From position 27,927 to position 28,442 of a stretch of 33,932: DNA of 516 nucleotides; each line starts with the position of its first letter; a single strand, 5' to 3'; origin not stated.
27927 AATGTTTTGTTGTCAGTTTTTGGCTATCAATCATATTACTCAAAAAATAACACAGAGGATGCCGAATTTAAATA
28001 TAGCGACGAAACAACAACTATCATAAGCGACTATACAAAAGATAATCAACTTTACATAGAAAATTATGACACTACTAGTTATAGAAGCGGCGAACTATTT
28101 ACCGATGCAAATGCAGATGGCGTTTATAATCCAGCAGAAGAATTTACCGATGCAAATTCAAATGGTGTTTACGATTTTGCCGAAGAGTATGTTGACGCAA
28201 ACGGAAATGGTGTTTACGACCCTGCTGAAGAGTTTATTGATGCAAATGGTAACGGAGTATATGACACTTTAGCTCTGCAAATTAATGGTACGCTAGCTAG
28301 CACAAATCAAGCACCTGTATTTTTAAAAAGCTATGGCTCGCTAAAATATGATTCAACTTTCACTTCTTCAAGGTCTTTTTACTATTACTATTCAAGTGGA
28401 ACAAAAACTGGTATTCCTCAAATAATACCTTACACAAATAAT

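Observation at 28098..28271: Tandem EF-hand/TSP3/dockerin-like Ca-binding loops, with a related motif in the T4SS lipoprotein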

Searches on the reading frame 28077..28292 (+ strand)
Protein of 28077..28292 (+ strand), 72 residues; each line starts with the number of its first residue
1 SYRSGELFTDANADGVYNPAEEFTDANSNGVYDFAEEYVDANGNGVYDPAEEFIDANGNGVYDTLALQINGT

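Call 7: search_protein_families(library=pfam, proteins=[window:28077-28292:+], max_evalue=10)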
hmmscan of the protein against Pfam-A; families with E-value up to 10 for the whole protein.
seq(72 aa): 4 families
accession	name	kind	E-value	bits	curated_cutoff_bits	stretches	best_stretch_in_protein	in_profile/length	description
PF20009.4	GEVED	-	0.00058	21.1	24.4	1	38-59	5-27/78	GEVED domain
PF25560.1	DUF7932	-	0.068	14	27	1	9-23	10-24/130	Domain of unknown function (DUF7932)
PF23657.1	DUF7151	-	0.08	13.4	27.2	0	39-51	26-38/46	Domain of unknown function (DUF7151)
PF13202.12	EF-hand_5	-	0.35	10.9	25.9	0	53-60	7-14/25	EF hand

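Call 20: search_solved_structures(query=window:28077-28292:+, max_evalue=10, show_alignments=3)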
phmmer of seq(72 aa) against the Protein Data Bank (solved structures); distinct sequences matched with E-value up to 10: 4.
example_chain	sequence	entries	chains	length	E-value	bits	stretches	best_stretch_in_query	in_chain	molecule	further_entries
2m7n_A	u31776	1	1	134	0.19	15.5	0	9-55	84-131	Calcium-binding protein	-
1jfj_A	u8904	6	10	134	0.24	15.2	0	9-55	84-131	CALCIUM-BINDING PROTEIN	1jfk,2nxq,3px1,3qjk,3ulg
8r15_A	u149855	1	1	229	0.27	15.1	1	33-69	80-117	TNT domain-containing protein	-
6f2p_A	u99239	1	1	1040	1.3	12.9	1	8-72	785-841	Paenibacillus xanthan lyase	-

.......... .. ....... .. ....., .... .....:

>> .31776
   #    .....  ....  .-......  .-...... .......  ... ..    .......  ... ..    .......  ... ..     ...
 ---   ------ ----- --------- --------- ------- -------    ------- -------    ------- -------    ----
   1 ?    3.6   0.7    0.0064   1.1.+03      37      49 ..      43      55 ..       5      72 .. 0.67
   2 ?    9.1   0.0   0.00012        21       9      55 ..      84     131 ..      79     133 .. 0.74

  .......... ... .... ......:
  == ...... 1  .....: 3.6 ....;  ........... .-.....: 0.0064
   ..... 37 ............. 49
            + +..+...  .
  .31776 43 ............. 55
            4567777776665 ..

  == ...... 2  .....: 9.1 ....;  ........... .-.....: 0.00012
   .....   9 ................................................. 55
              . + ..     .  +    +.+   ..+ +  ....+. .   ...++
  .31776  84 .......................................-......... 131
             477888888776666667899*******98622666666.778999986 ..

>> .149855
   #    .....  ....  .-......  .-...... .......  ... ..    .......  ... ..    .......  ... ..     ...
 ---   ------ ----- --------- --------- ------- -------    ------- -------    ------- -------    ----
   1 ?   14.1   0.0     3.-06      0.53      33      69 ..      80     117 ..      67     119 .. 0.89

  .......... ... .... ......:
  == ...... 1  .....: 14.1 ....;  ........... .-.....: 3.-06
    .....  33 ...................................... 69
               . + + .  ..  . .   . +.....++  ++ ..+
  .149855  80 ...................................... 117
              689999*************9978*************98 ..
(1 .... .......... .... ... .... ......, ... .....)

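Call 35: predict_structure(alignment_id=A2)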
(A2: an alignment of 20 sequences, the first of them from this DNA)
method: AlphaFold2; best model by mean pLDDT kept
length: 60 residues; sequences in the alignment: 20
mean_pLDDT: 60.9   pTM: 0.27
mean pLDDT of the five models: 60.9, 56.2, 53.7, 52.2, 45.2
residues with pLDDT >= 90: 0; 70-90: 5; 50-70: 52; < 50: 3
segments of 3 or more residues with pLDDT < 50: 58-60
pLDDT, mean of each block of 10 residues (from residue 1): 70 62 59 64 58 52
secondary structure, 60 per line:
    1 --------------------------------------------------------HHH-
elements in order:

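Call 36: search_protein_representatives(alignment_id=A2)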
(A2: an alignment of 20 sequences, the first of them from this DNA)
Query: 20 sequences, 60 profile positions. Proteins with E-value up to 0.001 (for the whole library): 3052; up to 1e-10: 851; up to 1e-30: 137. The best 150 are listed.
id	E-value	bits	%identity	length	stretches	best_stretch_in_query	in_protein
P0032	5.0e-210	695.8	-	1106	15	1-59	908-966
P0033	6.5e-194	644.2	-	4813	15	1-59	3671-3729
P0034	1.1e-138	467.3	-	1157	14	1-57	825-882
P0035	7.3e-115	391.1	-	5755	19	3-59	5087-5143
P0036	3.7e-102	350.4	-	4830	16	3-59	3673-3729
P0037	3.0e-98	337.9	-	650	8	1-57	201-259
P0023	1.6e-92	319.5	-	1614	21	5-60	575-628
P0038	8.9e-91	313.9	-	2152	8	1-57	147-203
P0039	5.8e-90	311.3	-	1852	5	1-59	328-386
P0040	2.2e-88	306.3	-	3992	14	3-59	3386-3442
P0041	6.4e-85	295.2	-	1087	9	8-59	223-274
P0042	5.8e-84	292.1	-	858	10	6-59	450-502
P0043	1.9e-82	287.3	-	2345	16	1-56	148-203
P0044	1.0e-80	281.7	-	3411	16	3-59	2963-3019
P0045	4.2e-78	273.3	-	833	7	6-57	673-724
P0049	1.6e-73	258.6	-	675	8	1-59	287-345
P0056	9.2e-67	237.0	-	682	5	1-59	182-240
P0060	4.3e-62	222.1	-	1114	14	3-59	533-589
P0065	1.4e-58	210.8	-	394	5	1-59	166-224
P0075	1.2e-52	191.8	-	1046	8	2-59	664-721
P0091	1.5e-45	169.0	-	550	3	1-59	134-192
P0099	3.5e-43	161.5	-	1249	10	3-59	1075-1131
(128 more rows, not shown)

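Call 40: search_protein_families(library=pfam, alignment_id=A3, max_evalue=0.01)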
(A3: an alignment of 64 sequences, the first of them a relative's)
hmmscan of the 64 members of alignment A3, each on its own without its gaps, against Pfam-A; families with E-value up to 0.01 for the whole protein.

A. member 1, P0032 (1106 aa): 0 families

B. families by the number of members that match (of 64 scanned): 56 families (the first 25 are shown)
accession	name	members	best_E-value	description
PF13202.12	EF-hand_5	3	2.6e-21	EF hand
PF13715.12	CarbopepD_reg_2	3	8.6e-20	CarboxypepD_reg-like domain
PF13620.12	CarboxypepD_reg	3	4.7e-18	Carboxypeptidase regulatory-like domain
PF02369.22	Big_1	3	4.1e-13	Bacterial Ig-like domain (group 1)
PF07715.20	Plug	3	1.5e-11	TonB-dependent Receptor Plug Domain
PF00404.24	Dockerin_1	3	5.8e-08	Dockerin type I domain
PF18676.6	MBG_2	2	7.3e-86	MBG domain (YGX type)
PF01594.21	AI-2E_transport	2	2.4e-49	AI-2E family transporter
PF18657.6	YDG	2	3.7e-33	YDG domain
PF00593.30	TonB_dep_Rec_b-barrel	2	5.9e-22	TonB dependent receptor-like, beta-barrel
PF00036.39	EF-hand_1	2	7.9e-14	EF hand domain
PF13614.12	AAA_31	2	1.4e-11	AAA domain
PF01656.29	CbiA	2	2.1e-08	CobQ/CobB/MinD/ParA nucleotide binding domain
PF10609.15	ParA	2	9.5e-08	NUBPL iron-transfer P-loop NTPase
PF09140.17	MipZ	2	8.7e-05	ATPase MipZ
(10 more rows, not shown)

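Call 41: search_solved_structures(query=A2, max_evalue=10, show_alignments=5)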
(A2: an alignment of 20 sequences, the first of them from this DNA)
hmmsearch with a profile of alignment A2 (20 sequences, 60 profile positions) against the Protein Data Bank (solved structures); distinct sequences matched with E-value up to 10: 76 (the best 60 are shown).
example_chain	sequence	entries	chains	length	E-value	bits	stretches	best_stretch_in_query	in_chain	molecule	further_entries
3vdz_A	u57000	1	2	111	0.013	18.7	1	1-26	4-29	Ubiquitin-40S ribosomal protein S27a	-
2ojr_A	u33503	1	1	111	0.028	17.6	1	1-23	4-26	Ubiquitin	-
2jnx_A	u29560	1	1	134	0.046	16.9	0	2-15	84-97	Calcium binding protein 2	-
1jfj_A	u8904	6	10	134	0.09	16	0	2-38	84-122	CALCIUM-BINDING PROTEIN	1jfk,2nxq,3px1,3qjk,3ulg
2m7n_A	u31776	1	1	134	0.092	16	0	2-38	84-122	Calcium-binding protein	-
8c01_o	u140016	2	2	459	0.32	14.3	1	14-47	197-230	20S-pre-rRNA D-site endonuclease NOB1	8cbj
3l19_A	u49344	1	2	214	1.2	12.4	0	17-29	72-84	Calcium/calmodulin dependent protein kinase with a kinase domain and 4 calmodulin like EF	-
4ndd_A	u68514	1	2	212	1.5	12.1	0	12-42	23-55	Calexcitin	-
4ndb_A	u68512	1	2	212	1.5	12.1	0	12-42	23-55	Calexcitin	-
4ndc_A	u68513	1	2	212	2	11.7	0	12-42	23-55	Calexcitin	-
4zcu_A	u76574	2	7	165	2.1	11.6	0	8-28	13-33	Calcium-binding mitochondrial carrier protein SCaMC-1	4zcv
3lij_A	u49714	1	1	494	2.3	11.5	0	17-29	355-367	Calcium/calmodulin dependent protein kinase with a kinase domain and 4 calmodulin like EF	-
9kuz_C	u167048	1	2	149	2.4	11.4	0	17-58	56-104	Calmodulin-1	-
9el6_C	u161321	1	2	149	2.9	11.2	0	17-58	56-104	Calmodulin-1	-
9kvo_C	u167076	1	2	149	3.2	11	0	17-58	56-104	Calmodulin-1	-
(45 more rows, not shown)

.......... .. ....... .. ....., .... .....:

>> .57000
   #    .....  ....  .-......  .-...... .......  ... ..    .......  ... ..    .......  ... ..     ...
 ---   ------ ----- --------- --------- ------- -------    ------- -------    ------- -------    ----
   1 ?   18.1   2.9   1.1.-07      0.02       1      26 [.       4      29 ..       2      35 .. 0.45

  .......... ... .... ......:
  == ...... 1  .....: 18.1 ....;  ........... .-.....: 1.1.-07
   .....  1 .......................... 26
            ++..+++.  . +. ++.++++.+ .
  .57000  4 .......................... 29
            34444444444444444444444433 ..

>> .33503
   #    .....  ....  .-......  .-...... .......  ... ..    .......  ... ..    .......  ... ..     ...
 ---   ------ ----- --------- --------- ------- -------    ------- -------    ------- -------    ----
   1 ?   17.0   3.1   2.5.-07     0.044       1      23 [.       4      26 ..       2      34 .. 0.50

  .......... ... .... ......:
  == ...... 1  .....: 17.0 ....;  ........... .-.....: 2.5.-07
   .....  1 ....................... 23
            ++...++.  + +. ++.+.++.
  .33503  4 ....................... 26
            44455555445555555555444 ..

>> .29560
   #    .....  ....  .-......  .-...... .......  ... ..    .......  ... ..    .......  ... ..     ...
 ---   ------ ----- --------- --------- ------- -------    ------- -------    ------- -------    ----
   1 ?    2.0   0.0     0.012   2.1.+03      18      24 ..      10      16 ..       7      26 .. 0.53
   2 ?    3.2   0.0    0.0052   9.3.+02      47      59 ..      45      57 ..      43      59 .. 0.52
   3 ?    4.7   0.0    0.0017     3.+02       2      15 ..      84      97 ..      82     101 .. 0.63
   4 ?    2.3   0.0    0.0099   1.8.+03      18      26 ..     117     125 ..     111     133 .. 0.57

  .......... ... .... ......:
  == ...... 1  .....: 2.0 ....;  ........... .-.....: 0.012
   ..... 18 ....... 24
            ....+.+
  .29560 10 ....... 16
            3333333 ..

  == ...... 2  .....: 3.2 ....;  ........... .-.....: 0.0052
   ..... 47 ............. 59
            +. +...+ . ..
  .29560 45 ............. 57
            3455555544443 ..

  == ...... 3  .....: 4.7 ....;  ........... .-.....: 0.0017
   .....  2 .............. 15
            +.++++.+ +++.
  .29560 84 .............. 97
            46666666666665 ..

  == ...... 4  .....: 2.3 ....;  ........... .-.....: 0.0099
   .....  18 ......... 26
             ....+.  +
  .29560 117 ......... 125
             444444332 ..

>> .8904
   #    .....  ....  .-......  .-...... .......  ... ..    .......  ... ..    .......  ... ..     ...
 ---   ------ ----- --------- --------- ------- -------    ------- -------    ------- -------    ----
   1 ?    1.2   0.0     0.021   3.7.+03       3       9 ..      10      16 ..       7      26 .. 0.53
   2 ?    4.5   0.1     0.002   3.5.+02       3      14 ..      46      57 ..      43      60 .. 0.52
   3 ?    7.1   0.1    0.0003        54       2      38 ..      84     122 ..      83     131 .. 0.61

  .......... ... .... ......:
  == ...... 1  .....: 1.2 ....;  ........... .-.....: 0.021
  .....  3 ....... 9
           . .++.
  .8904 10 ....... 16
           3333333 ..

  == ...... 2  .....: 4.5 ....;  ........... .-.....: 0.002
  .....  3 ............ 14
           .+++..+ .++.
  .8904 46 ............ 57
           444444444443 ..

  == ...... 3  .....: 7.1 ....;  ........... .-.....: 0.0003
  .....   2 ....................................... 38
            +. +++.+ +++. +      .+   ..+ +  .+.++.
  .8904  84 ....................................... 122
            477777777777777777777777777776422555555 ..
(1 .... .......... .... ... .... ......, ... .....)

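Call 54: list_cluster_members(proteins=[P0032, P0034, P0037, P0049, P0065, P0075, P0060, P0099, P0056, P0091])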
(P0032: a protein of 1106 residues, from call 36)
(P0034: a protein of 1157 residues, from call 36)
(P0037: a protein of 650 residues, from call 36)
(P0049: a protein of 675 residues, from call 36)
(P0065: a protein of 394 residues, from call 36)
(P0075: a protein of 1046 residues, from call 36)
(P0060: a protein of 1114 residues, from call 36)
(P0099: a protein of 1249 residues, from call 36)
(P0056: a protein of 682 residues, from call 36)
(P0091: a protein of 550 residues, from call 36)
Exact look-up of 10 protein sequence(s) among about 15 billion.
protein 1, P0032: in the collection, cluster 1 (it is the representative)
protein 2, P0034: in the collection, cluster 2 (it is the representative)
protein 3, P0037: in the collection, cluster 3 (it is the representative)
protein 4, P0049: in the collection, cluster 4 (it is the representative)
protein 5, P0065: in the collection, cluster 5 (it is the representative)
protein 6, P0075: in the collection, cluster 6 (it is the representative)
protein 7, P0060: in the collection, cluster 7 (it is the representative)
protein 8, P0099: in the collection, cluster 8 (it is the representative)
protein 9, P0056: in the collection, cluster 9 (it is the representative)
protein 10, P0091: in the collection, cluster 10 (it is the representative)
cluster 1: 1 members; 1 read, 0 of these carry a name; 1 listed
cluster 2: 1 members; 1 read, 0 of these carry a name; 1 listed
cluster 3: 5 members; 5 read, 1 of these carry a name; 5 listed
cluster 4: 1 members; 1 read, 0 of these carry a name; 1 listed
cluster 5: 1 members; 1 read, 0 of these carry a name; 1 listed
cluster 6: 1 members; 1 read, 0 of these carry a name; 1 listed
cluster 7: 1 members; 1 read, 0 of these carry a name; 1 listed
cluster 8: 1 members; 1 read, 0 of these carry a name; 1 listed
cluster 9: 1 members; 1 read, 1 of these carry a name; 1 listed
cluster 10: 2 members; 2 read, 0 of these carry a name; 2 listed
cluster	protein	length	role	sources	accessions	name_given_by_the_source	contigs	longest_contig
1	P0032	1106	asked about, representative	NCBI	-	-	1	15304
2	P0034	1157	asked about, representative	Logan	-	-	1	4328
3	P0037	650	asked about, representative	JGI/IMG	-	-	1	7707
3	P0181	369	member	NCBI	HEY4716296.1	MAG TPA: hypothetical protein VII00_04255, partial [bacterium]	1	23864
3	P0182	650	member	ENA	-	-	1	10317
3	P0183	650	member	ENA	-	-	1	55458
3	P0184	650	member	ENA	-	-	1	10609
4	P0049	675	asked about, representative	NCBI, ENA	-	-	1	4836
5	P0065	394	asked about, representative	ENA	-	-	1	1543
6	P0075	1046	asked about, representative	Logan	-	-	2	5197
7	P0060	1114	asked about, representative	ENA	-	-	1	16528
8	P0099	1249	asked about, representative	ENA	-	-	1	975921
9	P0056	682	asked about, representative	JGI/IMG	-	predicted PurR-regulated permease PerM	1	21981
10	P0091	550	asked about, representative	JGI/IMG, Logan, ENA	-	-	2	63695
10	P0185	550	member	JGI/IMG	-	-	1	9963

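Call 61: find_homologous_proteins(query=A2, max_evalue=0.00001)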
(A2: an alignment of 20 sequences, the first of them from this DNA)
Query A2 (20 sequences) (60 aa, profile of the alignment): 8 proteins with E <= 0.00001 among 41 candidates.
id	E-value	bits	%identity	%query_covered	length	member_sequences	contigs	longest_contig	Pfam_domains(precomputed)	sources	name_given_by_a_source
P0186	3.5e-9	54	41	93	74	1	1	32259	-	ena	-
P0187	9.6e-8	50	45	88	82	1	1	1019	-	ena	-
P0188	2.6e-7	48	53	68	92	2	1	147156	-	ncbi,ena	-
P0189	4.2e-7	48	40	95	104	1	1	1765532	-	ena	-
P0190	4.5e-7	47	43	78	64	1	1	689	-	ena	-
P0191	5.4e-7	47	55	48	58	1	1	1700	-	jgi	-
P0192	1.7e-6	46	59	57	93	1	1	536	-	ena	-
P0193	4.4e-6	44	49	58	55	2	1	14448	-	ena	-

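Call 62: search_protein_families(library=pfam, proteins=[P0060, P0099], max_evalue=0.01)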
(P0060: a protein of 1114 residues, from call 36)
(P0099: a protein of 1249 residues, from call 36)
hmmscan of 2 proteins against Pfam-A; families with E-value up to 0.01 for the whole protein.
P0060 (1114 aa): 7 families
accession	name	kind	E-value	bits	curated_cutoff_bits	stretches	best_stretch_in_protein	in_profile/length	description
PF18676.6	MBG_2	-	7.3e-86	283.2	25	6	116-192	1-71/72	MBG domain (YGX type)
PF13202.12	EF-hand_5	-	2.6e-21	74.5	25.9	0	563-574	9-20/25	EF hand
PF00036.39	EF-hand_1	-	1.2e-12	46.8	25.4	0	563-574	10-21/29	EF hand domain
PF18657.6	YDG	-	1.9e-12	47.7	25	5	29-102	1-80/85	YDG domain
PF20247.3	DUF6602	-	1.6e-11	44.5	27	0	163-191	31-59/104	Domain of unknown function (DUF6602)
PF16386.10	DUF4995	-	0.00046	20.6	28.4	0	96-122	21-47/73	Domain of unknown function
PF12769.12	PNTB_4TM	-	0.0022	18.9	26.2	0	396-427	49-80/85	4TM region of pyridine nucleotide transhydrogenase, mitoch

P0099 (1249 aa): 8 families
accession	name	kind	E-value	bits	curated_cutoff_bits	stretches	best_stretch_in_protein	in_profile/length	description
PF18657.6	YDG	-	3.7e-33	114.1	25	6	111-186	5-83/85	YDG domain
PF18676.6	MBG_2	-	2.3e-17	63.8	25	2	641-715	1-71/72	MBG domain (YGX type)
PF00036.39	EF-hand_1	-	7.9e-14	50.5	25.4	0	805-817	10-22/29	EF hand domain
PF13202.12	EF-hand_5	-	2.1e-10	40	25.9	0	805-816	9-20/25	EF hand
PF03772.21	Competence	-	8.5e-08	32.3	23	0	49-81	1-33/270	Competence protein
PF00404.24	Dockerin_1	-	0.00021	21.9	22.9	0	758-769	35-46/57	Dockerin type I domain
PF13405.12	EF-hand_6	-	0.0024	17.9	25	0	1090-1102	10-22/30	EF-hand domain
PF09864.15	MliC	-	0.0063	16.9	22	0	62-78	24-40/67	Membrane-bound lysozyme-inhibitor of c-type lysozyme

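Call 69: fold_search(model_id=the predicted structure, library=pdb)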
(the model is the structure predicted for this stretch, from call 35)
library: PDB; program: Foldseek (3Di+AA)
matches with E <= 10: 0; with E <= 0.001: 0
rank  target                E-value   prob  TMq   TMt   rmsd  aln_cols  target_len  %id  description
